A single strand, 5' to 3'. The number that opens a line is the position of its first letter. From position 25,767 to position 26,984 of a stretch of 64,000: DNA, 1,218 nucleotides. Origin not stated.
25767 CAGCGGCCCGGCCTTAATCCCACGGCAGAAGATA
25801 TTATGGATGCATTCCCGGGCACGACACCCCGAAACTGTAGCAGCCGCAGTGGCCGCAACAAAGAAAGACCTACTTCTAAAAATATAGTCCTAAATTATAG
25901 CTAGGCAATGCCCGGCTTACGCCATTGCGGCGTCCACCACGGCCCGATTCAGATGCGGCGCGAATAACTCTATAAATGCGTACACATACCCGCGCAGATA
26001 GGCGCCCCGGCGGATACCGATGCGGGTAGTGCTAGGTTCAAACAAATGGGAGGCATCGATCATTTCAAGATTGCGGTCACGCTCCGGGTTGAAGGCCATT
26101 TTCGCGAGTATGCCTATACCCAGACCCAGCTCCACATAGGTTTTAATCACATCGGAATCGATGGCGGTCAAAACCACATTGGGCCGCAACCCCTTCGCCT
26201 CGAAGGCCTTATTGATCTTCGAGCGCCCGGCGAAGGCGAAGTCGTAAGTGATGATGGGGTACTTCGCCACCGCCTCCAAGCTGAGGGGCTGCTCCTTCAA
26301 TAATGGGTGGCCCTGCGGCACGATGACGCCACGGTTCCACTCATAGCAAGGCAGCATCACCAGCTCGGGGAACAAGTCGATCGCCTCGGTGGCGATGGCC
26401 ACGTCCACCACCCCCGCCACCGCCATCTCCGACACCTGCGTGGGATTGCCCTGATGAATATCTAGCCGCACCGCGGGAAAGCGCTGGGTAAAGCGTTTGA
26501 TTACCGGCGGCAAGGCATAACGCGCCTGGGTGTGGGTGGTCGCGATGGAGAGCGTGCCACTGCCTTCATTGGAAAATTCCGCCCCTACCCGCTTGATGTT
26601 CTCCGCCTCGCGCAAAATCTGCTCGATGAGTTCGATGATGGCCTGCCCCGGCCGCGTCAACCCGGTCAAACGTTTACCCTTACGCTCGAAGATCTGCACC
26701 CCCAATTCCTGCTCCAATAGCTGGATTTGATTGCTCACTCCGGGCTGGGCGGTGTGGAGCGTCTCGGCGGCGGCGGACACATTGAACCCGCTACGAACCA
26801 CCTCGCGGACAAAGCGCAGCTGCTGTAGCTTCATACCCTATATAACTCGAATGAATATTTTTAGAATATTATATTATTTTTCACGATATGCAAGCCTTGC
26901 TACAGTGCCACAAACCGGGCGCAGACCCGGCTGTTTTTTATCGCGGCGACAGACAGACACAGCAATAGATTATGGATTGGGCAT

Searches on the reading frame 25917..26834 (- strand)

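Call 66: search_protein_families(library=ncbifam, proteins=[window:25917-26834:-], max_evalue=1e-10)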
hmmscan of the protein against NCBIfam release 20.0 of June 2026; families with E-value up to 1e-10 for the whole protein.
window:25917-26834:- (305 aa): 38 families (the best 25 are shown)
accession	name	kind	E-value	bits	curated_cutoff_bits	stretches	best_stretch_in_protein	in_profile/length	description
NF009327.0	PRK12684.1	subfamily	1.8e-157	523.4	402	1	1-304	1-304/313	CysB family HTH-type transcriptional regulator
NF009326.0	PRK12681.1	equivalog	2.4e-139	464.3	436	1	1-304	1-304/324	HTH-type transcriptional regulator CysB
NF009324.0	PRK12679.1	equivalog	6.9e-104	347.3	491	1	1-295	1-295/316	HTH-type transcriptional regulator Cbl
NF009325.0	PRK12680.1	equivalog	2.2e-63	214.6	482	1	1-297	1-297/327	LysR family transcriptional regulator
NF053705.1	TransRegGltCGpos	equivalog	3.9e-40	137.9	350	1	1-260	1-258/300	glutamate biosynthesis transcriptional regulator GltC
NF040786.1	LysR_Sec_metab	equivalog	2.2e-34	118.8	250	1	1-254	1-256/298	selenium metabolism-associated LysR family transcriptional regulator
NF008416.0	PRK11242.1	equivalog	3.3e-34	118.6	277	1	16-295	15-291/300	transcriptional regulator CynR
TIGR03339.1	phn_lysR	subfamily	2.5e-31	109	341.1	1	5-262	1-253/279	aminoethylphosphonate catabolism associated LysR family transcriptional regulator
NF047520.1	trans_act_CidR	equivalog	9.2e-30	103.8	415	1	1-260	1-257/292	cidABC operon transcriptional activator CidR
NF045775.1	acetoin_reg_AlsR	exception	4.2e-27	95.4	430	1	1-247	1-246/290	acetoin biosynthesis transcriptional regulator AlsR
NF052633.1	LysR_TF_PsrA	exception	5.7e-26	91.1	540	1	4-288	8-288/297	L-proline-binding transcription factor PsrA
NF007385.0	PRK09906.1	equivalog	1e-24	87.3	356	1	1-245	1-243/296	DNA-binding transcriptional regulator HcaR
NF040889.1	trans_reg_YeiE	equivalog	1.2e-24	87.1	480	1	2-248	4-242/288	DNA-binding transcriptional regulator YeiE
NF008722.0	PRK11716.1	equivalog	2e-24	86.1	246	1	1-249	1-247/293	HTH-type transcriptional activator IlvY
NF008239.0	PRK11013.1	equivalog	2e-23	82.9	288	1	6-246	9-246/309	LysR family transcriptional regulator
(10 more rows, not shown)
